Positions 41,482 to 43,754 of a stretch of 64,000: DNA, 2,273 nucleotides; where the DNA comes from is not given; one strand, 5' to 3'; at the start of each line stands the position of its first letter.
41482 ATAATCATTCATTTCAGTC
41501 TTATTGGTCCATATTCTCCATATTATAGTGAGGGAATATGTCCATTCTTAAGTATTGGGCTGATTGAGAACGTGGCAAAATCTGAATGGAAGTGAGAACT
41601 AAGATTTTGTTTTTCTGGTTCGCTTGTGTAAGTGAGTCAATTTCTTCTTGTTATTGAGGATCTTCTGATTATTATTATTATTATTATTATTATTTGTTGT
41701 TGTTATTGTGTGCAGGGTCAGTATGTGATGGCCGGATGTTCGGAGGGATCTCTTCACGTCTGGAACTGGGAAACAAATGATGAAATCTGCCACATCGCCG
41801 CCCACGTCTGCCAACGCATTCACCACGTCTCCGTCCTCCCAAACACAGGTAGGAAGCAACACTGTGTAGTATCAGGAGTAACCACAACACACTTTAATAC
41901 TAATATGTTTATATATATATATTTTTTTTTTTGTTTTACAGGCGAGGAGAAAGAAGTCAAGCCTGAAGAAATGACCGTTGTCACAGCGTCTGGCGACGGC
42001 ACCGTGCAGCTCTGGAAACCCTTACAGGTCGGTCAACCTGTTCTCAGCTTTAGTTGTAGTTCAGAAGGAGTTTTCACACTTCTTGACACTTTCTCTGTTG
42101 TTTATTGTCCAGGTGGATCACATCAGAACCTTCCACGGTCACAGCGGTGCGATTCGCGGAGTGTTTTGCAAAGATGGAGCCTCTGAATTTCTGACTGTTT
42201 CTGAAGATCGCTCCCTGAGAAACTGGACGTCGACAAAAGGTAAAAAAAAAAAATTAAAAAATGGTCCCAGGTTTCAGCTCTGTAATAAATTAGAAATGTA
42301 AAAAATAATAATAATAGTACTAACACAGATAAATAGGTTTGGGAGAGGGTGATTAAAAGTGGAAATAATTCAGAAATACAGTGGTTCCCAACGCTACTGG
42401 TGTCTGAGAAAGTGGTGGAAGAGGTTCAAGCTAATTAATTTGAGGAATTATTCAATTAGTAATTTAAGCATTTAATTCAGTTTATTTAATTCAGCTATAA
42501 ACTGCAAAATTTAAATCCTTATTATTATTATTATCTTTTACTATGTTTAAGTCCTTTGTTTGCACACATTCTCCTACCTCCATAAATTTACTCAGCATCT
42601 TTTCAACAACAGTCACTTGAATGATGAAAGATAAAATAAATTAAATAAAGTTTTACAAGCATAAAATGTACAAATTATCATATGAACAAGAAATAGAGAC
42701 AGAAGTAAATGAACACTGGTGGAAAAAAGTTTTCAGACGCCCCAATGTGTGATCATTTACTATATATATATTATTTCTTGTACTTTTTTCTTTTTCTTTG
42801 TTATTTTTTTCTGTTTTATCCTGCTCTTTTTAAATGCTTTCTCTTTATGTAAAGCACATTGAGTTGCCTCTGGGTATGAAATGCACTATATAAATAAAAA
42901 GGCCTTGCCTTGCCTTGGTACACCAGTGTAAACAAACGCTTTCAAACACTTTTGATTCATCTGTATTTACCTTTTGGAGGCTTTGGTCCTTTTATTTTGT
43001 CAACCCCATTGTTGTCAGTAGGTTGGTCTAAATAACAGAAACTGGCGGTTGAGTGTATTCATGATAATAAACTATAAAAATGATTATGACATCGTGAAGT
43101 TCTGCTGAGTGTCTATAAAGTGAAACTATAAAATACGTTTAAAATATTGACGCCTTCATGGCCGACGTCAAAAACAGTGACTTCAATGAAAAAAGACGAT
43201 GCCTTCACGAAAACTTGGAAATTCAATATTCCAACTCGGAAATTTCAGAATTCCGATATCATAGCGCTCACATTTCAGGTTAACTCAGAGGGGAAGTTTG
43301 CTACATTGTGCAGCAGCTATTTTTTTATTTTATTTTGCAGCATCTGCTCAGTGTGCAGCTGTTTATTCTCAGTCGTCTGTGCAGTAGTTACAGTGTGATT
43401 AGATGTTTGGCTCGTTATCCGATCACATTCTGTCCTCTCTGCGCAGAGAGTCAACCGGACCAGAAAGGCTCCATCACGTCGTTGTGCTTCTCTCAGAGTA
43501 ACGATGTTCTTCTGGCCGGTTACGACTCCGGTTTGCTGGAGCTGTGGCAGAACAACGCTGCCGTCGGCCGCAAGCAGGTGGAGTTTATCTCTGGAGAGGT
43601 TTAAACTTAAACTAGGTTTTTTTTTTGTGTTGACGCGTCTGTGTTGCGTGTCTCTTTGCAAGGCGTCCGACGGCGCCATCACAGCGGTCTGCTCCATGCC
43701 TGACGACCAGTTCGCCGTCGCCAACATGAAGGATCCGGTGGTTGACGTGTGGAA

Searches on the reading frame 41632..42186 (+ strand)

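Call 28: search_protein_families(library=pfam, proteins=[window:41632-42186:+], max_evalue=0.01)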
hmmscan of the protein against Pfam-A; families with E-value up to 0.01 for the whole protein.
window:41632-42186:+ (184 aa): 14 families
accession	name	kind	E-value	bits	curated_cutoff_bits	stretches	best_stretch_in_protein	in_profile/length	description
PF24817.1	WD40_WDHD1_1st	-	1.4e-07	31.4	109.9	1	20-64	225-269/291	WDHD1 first WD40 domain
PF24807.1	WD40_CDC20-Fz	-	5.1e-06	26.4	200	1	20-82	54-109/292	CDC20/Fizzy WD40 domain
PF23414.1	Beta-prop_EML_2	-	2.3e-05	24.3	90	0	21-71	43-92/266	Echinoderm microtubule-associated protein second beta-propeller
PF25172.1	Beta-prop_WDR3_2nd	-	4.7e-05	23.2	140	1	20-72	41-92/293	WDR3 second beta-propeller domain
PF00400.38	WD40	-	6.3e-05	23.8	27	0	21-45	15-39/39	WD domain, G-beta repeat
PF25047.1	Beta-prop_TEP1_2nd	-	0.00043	20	89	1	21-131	139-255/255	TEP-1 second beta-propeller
PF25173.1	Beta-prop_WDR3_1st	-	0.00089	19.4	154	0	22-128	34-140/184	WDR3 first beta-propeller domain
PF25174.1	Beta-prop_THOC3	-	0.0012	18.4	305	0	26-59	138-171/272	THOC3 beta-propeller domain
PF24796.1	WDR55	-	0.0012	18.4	200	0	21-54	183-216/296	WDR55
PF23409.1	Beta-prop_EML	-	0.0023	17.9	88.2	0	20-82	159-215/267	Echinoderm microtubule-associated protein first beta-propeller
PF24814.1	WD40_Prp19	-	0.0025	17.4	320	0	109-130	57-78/281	Prp19 WD40 domain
PF24805.1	EIF3I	-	0.0026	17.4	200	0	22-65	151-193/324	EIF3I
PF25048.1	Beta-prop_TEP1_C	-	0.0035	17.7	32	0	112-144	11-42/73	TEP-1 C-terminal beta-propeller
PF24782.2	WD40_MABP1-WDR62_2nd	-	0.0081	15.6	290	0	22-58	93-129/341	MABP1/WDR62 second WD40 domain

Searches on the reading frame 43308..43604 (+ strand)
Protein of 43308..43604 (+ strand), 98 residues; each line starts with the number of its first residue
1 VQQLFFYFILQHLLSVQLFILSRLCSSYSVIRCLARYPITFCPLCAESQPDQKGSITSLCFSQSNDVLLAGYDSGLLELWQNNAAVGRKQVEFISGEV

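Call 28: search_protein_families(library=pfam, proteins=[window:43308-43604:+], max_evalue=0.01)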
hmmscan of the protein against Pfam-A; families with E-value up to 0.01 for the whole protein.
window:43308-43604:+ (98 aa): 4 families
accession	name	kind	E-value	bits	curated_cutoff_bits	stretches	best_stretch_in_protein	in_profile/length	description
PF23410.3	Beta-prop_VPS8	-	0.00029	20.3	28.9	1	46-81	57-94/358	Vps8 beta-propeller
PF00400.38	WD40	-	0.0027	18.6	27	1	53-80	11-38/39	WD domain, G-beta repeat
PF23475.1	zf-Tbcl_FmdE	-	0.0064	16.4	23.2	1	38-60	6-28/35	FmdE treble clef zinc finger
PF24807.1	WD40_CDC20-Fz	-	0.0071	16.1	200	1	50-85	48-83/292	CDC20/Fizzy WD40 domain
